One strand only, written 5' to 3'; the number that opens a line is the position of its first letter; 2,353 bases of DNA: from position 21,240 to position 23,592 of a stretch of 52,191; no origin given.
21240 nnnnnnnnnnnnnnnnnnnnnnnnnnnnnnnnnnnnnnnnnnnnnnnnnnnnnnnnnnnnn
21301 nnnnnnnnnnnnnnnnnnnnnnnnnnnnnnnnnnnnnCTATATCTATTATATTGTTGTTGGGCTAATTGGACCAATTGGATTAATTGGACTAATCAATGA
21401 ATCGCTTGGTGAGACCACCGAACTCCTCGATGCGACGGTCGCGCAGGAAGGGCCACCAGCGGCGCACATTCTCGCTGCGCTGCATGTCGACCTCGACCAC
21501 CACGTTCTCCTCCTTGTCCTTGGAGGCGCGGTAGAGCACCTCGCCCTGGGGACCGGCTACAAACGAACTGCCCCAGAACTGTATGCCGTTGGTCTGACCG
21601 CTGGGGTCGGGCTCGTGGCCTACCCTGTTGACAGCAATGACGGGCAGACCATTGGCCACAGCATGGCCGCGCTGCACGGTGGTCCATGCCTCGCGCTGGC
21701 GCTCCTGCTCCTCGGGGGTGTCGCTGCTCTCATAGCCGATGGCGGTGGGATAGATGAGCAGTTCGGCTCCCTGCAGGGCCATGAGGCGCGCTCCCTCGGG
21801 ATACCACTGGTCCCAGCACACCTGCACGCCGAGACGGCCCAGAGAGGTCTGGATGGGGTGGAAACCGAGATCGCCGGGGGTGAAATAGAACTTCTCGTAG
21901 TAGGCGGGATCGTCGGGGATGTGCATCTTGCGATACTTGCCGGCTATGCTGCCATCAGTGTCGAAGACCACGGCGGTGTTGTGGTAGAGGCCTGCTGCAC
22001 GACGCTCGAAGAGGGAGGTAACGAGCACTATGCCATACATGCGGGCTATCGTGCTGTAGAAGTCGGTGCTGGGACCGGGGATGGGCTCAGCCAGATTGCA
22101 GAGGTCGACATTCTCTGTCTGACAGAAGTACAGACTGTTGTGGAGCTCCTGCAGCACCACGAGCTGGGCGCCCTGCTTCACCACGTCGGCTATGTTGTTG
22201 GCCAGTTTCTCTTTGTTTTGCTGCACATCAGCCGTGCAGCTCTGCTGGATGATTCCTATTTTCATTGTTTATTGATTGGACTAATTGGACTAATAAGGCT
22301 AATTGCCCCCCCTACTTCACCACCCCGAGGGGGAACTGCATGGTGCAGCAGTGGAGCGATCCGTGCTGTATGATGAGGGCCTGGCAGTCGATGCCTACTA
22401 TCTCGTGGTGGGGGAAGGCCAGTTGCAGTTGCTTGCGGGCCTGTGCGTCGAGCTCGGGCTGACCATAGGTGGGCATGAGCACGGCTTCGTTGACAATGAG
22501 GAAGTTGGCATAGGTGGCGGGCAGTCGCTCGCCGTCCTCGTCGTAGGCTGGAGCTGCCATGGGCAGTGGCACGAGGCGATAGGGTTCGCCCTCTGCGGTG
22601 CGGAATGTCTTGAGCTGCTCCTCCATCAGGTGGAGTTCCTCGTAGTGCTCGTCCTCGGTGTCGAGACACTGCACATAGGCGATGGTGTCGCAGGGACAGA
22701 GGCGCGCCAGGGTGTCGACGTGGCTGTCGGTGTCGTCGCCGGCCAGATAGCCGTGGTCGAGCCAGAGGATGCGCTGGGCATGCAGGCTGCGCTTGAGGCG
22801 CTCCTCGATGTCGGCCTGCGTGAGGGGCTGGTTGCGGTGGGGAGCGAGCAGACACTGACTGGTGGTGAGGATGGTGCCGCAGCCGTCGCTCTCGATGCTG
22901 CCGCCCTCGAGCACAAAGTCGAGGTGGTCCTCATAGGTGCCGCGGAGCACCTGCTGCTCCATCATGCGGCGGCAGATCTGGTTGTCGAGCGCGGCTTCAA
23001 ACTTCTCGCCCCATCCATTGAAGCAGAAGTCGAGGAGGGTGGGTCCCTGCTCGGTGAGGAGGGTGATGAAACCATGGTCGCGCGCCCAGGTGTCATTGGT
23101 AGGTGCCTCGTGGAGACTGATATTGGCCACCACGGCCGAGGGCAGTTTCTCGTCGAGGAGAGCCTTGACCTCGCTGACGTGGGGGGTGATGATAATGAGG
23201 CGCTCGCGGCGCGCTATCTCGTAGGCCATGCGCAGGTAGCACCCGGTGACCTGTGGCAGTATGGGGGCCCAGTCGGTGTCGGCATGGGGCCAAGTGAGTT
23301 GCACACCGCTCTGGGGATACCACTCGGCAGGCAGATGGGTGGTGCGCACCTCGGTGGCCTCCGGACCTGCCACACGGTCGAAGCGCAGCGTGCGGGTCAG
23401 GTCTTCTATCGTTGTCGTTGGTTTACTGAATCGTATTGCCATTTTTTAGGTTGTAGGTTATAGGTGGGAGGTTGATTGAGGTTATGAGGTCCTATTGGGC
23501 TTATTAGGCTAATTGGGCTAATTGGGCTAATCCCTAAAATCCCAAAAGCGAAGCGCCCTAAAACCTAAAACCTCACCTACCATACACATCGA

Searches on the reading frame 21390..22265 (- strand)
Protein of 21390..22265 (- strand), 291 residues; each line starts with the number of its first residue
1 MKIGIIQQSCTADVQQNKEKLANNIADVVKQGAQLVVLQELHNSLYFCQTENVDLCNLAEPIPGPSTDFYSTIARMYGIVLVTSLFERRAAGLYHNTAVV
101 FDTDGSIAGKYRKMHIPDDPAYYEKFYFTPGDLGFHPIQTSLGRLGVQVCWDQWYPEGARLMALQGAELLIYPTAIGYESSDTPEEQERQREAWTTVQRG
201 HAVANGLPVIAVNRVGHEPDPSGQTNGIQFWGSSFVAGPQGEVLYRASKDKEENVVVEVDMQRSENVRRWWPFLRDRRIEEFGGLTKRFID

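Call 22: find_related_loci(query=window:21390-22265:-, collection=metagenome_contigs, flank=10000)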
Query window:21390-22265:- (291 aa) in metagenome_contigs; peptide patterns used: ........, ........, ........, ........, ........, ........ (x = any residue, [..] = any of these).
600 stretches matched a pattern (row limit reached: there are more); 588 encode a relative of the query (tblastn E <= 1e-3); the best 80 are kept; 80 distinct loci.
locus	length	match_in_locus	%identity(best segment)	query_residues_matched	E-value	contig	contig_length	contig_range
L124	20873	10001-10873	84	1-291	1e-174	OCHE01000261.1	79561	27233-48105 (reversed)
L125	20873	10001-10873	84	1-291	1e-174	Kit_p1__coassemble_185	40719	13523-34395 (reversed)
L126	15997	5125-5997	84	1-291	4e-173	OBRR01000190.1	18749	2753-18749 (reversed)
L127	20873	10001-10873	84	1-291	2e-172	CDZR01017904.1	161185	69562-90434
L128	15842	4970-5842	84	1-291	5e-173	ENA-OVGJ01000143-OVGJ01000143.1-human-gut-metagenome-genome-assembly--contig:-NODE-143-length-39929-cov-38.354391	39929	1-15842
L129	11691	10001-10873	86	1-291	2e-172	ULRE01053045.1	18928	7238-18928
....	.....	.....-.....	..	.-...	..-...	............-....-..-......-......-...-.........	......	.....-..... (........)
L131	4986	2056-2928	84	1-291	4e-174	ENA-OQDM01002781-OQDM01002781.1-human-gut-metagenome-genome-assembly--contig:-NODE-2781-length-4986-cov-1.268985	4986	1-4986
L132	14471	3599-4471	84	1-291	2e-170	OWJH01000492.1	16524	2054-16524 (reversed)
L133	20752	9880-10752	84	1-291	2e-170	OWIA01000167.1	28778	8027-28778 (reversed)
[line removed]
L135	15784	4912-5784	84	1-291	3e-169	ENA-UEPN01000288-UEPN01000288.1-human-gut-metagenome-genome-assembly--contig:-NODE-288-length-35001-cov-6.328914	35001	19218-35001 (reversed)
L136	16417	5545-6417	81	1-291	1e-166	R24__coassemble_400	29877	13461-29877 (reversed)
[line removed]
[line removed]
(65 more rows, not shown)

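Call 75: search_protein_families(library=pfam, proteins=[window:21390-22265:-], max_evalue=0.00001)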
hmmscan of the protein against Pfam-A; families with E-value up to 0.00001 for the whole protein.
window:21390-22265:- (291 aa): 1 family
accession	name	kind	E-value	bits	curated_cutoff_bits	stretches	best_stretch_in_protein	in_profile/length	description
PF00795.27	CN_hydrolase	-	3.7e-62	210.4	23.2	1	2-269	1-256/256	Carbon-nitrogen hydrolase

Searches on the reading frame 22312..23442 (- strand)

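Call 75: search_protein_families(library=pfam, proteins=[window:22312-23442:-], max_evalue=0.00001)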
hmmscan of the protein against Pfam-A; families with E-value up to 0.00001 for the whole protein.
window:22312-23442:- (376 aa): 1 family
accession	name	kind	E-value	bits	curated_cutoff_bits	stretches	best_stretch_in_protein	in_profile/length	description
PF04371.20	PAD_porph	-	3.8e-118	394.8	25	1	36-371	1-321/321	Porphyromonas-type peptidyl-arginine deiminase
